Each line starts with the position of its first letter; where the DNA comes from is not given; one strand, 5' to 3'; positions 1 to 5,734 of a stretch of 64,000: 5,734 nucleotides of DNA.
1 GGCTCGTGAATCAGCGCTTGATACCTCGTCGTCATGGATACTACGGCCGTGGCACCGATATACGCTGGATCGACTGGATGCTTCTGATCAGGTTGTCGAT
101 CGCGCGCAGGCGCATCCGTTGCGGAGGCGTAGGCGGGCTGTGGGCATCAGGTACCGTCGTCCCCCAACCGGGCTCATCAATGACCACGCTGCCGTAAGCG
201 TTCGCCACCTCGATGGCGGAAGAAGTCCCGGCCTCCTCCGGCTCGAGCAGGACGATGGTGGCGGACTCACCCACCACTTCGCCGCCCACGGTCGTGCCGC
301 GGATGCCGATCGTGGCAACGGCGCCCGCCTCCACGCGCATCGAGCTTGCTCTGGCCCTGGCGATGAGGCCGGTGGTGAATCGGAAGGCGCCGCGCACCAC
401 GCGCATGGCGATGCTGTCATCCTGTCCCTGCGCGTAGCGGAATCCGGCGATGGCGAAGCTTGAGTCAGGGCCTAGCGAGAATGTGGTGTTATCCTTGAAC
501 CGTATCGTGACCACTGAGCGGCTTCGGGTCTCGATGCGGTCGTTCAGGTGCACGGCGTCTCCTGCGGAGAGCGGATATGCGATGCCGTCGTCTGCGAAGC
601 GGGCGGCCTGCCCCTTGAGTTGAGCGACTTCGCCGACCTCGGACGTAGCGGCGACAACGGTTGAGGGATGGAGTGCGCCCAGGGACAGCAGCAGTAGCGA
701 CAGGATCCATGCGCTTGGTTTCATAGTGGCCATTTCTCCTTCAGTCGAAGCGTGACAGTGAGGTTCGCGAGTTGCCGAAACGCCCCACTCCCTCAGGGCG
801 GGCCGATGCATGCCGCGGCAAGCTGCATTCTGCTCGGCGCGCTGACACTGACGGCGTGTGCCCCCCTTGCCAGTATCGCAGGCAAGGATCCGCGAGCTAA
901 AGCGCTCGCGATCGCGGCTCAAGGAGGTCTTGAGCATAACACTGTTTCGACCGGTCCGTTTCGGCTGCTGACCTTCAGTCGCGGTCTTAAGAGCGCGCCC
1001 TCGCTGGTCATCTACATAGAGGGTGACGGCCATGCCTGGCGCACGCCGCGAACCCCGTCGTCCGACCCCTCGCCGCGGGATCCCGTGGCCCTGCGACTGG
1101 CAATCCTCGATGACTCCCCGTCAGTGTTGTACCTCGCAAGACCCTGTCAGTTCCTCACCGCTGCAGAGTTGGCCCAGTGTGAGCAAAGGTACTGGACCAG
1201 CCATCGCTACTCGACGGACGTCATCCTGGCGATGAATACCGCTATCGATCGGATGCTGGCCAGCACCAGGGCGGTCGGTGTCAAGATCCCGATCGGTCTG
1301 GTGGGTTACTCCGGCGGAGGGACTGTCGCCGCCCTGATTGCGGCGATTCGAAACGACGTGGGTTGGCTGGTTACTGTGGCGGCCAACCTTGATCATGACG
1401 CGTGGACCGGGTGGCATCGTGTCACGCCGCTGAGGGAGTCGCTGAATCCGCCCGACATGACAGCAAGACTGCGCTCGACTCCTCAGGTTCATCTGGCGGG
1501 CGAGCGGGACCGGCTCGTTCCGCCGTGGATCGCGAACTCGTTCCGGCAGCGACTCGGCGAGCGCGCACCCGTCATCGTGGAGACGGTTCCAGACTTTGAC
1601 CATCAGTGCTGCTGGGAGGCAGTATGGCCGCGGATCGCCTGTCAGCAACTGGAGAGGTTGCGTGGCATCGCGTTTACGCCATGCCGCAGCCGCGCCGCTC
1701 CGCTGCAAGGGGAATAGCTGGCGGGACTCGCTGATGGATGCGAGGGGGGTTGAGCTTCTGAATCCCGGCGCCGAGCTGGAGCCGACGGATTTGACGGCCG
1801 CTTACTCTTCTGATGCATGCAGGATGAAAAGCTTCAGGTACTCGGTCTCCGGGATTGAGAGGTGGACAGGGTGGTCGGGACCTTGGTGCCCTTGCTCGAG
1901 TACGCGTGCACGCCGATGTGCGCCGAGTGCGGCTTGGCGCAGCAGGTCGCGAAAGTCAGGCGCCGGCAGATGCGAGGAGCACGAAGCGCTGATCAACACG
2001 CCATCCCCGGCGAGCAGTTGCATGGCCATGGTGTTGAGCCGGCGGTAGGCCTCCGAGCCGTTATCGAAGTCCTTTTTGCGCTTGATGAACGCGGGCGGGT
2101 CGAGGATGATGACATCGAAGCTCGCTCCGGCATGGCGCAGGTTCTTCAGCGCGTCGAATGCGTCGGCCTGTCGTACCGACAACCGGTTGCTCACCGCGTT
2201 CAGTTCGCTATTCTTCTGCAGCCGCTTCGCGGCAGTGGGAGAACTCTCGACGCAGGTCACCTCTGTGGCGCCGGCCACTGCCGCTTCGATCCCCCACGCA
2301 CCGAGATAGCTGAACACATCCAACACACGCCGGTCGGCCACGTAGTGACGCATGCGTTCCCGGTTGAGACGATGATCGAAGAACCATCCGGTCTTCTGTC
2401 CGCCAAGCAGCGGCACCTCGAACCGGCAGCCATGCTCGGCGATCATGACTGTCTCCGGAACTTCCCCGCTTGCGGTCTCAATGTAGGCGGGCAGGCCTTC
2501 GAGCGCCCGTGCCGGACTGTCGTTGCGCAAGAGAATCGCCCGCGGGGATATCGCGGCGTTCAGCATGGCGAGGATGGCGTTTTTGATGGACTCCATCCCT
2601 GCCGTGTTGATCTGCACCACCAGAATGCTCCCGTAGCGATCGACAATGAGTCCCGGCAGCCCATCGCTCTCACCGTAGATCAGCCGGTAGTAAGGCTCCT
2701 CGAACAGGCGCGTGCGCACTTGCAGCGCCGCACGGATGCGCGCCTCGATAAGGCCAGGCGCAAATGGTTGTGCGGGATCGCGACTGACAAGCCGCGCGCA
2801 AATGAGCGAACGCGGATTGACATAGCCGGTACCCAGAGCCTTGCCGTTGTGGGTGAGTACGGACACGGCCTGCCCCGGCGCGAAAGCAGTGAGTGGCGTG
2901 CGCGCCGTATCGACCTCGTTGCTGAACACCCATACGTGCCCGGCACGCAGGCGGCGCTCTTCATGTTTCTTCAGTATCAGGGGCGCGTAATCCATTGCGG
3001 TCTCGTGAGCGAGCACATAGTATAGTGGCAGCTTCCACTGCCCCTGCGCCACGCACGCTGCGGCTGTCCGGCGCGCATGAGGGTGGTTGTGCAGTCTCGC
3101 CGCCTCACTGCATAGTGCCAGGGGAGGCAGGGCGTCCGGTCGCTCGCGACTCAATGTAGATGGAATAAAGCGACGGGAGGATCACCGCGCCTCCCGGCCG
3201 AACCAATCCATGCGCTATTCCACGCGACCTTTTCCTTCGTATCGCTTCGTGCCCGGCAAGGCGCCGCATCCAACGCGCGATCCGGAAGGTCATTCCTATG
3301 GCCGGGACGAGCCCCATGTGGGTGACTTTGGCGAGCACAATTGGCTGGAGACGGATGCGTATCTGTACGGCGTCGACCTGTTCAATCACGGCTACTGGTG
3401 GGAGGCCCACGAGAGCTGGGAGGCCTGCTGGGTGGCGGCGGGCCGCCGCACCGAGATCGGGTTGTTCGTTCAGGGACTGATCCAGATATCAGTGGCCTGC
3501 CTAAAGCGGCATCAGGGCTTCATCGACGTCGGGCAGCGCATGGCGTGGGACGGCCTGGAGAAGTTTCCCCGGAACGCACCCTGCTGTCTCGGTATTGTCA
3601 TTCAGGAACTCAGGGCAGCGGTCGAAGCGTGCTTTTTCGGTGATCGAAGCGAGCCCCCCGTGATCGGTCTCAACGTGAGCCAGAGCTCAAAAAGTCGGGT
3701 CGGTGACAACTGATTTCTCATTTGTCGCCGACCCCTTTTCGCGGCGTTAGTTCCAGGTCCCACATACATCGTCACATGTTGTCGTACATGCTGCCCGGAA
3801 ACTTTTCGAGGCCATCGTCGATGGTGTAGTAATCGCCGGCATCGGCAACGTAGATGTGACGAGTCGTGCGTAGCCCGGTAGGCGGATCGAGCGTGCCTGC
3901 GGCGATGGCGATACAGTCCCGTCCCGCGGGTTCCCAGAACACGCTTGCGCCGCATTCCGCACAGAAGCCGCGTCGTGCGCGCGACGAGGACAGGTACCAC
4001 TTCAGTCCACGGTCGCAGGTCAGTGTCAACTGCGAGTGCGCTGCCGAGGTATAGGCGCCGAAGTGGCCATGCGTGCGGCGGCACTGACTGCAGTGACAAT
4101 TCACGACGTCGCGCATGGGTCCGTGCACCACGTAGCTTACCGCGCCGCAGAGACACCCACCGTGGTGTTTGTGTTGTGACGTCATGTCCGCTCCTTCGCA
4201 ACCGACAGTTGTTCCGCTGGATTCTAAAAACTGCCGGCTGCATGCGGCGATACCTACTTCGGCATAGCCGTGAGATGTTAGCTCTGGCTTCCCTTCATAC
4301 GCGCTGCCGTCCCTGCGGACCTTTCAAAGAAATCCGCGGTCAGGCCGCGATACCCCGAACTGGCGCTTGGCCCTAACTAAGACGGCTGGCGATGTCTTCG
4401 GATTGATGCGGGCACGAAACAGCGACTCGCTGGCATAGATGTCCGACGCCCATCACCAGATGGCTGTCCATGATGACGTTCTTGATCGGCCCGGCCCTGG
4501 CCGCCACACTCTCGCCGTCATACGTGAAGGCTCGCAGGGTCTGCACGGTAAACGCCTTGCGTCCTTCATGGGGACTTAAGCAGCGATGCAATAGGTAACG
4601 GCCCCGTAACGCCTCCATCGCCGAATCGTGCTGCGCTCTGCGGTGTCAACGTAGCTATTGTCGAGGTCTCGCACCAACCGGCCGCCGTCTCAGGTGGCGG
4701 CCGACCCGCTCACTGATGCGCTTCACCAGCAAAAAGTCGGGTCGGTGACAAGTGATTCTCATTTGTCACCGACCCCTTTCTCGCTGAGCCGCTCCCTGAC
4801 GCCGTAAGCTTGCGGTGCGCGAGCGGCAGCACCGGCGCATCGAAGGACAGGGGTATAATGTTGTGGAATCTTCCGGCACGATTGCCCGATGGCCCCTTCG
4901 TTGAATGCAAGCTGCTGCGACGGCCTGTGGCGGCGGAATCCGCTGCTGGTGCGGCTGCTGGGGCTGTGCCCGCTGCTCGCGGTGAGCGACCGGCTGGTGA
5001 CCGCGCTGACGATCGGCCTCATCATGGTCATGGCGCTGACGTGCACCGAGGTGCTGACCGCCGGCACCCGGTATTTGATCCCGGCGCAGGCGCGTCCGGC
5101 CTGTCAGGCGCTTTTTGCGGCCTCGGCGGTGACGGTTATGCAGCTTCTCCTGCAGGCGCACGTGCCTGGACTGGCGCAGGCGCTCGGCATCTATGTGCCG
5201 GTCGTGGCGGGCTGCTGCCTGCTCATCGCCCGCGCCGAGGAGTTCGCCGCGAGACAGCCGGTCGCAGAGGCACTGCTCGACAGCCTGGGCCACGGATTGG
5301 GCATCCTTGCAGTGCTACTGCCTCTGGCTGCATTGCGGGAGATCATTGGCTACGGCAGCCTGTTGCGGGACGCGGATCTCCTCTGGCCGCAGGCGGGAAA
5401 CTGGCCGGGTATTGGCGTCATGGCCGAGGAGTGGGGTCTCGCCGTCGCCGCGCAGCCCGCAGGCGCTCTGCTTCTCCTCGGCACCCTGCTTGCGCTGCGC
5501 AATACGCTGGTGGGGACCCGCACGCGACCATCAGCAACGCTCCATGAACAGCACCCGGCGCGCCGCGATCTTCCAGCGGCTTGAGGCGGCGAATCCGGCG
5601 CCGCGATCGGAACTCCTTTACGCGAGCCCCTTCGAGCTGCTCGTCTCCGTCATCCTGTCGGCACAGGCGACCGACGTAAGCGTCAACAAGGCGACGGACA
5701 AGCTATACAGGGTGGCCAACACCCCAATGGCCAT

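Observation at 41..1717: Exported FecR + esterase-lipoprotein pair occurring twice, 53 kb apart, in different orientations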

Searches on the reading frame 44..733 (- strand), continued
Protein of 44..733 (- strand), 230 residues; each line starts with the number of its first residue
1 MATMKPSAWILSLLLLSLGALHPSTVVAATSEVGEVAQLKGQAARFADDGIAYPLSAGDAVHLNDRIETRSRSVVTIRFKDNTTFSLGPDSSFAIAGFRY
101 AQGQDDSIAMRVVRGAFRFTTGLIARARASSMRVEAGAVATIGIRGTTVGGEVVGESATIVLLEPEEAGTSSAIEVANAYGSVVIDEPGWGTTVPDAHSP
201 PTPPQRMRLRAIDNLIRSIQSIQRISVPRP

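Call 57: search_protein_families(library=pfam, proteins=[L161:3956-5062:+, L164:7056-7952:-], max_evalue=0.001)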
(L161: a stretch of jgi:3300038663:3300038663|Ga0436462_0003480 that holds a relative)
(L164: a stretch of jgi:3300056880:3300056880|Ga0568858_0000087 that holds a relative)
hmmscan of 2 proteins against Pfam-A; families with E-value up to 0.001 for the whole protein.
L161:3956-5062:+ (368 aa): 1 family
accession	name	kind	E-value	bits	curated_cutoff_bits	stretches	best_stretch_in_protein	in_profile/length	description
PF03797.25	Autotransporter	-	1.7e-28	100.5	26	1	98-333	1-241/255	Autotransporter beta-domain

L164:7056-7952:- (298 aa): 2 families
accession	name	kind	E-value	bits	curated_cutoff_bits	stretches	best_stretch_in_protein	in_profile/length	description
PF12146.15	Hydrolase_4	-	2.7e-05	24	27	0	222-270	186-233/239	Serine aminopeptidase, S33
PF03959.19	FSH1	-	0.00037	20.7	21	0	127-255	66-188/211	Serine hydrolase (FSH1)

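Call 91: find_encoding_contigs(protein=P0123, flank=5000, max_places=3)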
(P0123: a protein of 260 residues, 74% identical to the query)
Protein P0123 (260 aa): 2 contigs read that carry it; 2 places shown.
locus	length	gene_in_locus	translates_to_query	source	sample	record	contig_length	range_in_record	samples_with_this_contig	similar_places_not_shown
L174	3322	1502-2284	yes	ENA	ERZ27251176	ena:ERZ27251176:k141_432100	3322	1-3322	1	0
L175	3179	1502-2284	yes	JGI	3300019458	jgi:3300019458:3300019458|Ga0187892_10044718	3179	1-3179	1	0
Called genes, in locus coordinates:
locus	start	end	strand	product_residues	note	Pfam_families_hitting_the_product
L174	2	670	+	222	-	?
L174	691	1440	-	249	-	-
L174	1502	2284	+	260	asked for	PF04773:FecR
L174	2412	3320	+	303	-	?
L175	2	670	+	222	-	?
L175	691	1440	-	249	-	-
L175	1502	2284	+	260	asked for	PF04773:FecR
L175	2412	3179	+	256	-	?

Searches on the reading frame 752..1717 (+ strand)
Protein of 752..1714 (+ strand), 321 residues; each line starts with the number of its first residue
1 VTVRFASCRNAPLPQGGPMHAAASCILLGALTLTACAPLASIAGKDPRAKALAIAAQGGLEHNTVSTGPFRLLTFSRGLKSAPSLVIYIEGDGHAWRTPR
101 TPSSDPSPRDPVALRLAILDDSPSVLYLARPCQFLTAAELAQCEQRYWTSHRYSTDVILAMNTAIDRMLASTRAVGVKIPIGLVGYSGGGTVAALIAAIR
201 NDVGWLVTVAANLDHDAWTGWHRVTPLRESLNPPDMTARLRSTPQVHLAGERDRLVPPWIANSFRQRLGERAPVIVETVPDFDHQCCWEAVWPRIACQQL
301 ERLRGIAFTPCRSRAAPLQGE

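Call 3: search_protein_families(library=pfam, proteins=[window:752-1714:+], max_evalue=0.01)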
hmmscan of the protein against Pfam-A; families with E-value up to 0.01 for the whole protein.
seq(321 aa): 0 families

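Call 4: search_protein_families(library=ncbifam, proteins=[window:752-1714:+], max_evalue=0.01)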
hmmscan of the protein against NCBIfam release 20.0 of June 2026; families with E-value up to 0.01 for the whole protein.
seq(321 aa): 1 family
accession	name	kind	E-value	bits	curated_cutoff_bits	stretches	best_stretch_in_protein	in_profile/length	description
TIGR01738.1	bioH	equivalog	0.0011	18.7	206.95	0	182-217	68-104/245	pimeloyl-ACP methyl ester esterase BioH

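Call 61: search_protein_families(library=padloc, proteins=[window:806-1717:+], max_evalue=0.001)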
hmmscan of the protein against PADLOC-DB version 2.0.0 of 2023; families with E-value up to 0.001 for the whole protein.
window:806-1717:+ (303 aa): 0 families

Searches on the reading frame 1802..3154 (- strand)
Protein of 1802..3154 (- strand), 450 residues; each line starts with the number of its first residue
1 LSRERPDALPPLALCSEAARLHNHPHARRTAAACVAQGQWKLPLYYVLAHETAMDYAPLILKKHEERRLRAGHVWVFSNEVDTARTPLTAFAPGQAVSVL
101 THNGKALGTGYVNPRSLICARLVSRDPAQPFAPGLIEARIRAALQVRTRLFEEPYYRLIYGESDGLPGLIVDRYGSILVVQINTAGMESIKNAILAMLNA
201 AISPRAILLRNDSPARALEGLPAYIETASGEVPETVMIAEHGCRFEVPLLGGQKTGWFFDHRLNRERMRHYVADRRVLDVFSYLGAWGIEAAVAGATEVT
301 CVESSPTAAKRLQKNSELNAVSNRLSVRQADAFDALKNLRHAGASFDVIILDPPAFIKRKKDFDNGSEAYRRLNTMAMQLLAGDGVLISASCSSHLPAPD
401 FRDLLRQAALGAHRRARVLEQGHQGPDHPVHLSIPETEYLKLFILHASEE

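Call 9: search_protein_families(library=pfam, proteins=[window:1802-3154:-], max_evalue=0.0001)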
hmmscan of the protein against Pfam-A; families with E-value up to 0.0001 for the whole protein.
window:1802-3154:- (450 aa): 7 families
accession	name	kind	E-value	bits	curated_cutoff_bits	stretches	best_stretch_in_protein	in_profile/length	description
PF17785.7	PUA_3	-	1.1e-19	70.4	22.6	1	59-125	1-64/64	PUA-like domain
PF10672.15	Methyltrans_SAM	-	1.8e-19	70.5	27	1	225-393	75-240/286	S-adenosylmethionine-dependent methyltransferase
PF03602.21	Cons_hypoth95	-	4.3e-15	56.3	24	1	268-354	36-122/182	Conserved hypothetical protein 95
PF02475.24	TRM5-TYW2_MTfase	-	3.5e-09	37.3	28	1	239-335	4-99/164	TRM5/TYW2 methyltransferase domain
PF09445.16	Methyltransf_15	-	3.4e-07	30.4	22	1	275-355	2-81/165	RNA cap guanine-N2 methyltransferase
PF05175.20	MTS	-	8.1e-07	29.3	23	1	273-390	31-139/170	Methyltransferase small domain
PF02005.22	TRM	-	8.4e-05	22.4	27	0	273-353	49-128/376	N2,N2-dimethylguanosine tRNA methyltransferase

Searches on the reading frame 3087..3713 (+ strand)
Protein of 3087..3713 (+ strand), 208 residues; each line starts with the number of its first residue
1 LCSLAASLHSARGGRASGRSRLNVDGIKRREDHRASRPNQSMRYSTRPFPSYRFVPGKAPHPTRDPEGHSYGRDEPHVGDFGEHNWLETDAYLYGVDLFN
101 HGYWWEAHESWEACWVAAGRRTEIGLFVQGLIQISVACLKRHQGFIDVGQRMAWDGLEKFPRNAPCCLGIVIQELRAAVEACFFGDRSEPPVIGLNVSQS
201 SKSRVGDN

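Call 9: search_protein_families(library=pfam, proteins=[window:3087-3713:+], max_evalue=0.0001)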
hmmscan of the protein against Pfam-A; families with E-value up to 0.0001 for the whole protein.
window:3087-3713:+ (208 aa): 1 family
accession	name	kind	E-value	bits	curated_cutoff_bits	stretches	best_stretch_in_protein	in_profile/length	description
PF03745.19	DUF309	-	2.4e-15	56.4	27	1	93-144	2-51/59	Domain of unknown function (DUF309)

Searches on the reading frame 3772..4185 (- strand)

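Call 9: search_protein_families(library=pfam, proteins=[window:3772-4185:-], max_evalue=0.0001)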
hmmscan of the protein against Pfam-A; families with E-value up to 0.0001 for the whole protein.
window:3772-4185:- (137 aa): 1 family
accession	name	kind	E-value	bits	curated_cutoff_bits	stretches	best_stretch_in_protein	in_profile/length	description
PF04828.22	GFA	-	1.4e-20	73.9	24.3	1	7-114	2-114/115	Glutathione-dependent formaldehyde-activating enzyme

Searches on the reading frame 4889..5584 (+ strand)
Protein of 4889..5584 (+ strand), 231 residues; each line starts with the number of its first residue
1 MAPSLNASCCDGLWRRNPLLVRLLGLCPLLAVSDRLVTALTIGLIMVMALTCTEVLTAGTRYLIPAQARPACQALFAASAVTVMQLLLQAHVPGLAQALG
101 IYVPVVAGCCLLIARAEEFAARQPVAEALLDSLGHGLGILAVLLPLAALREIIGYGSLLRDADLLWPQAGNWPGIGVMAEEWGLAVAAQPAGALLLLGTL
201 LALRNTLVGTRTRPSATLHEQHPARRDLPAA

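Call 9: search_protein_families(library=pfam, proteins=[window:4889-5584:+], max_evalue=0.0001)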
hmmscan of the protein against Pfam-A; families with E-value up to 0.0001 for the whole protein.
window:4889-5584:+ (231 aa): 1 family
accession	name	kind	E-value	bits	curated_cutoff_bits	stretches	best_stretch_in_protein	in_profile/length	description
PF02508.19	Rnf-Nqr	-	7.1e-40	137.3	23.8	1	10-200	6-173/174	Rnf-Nqr subunit, membrane protein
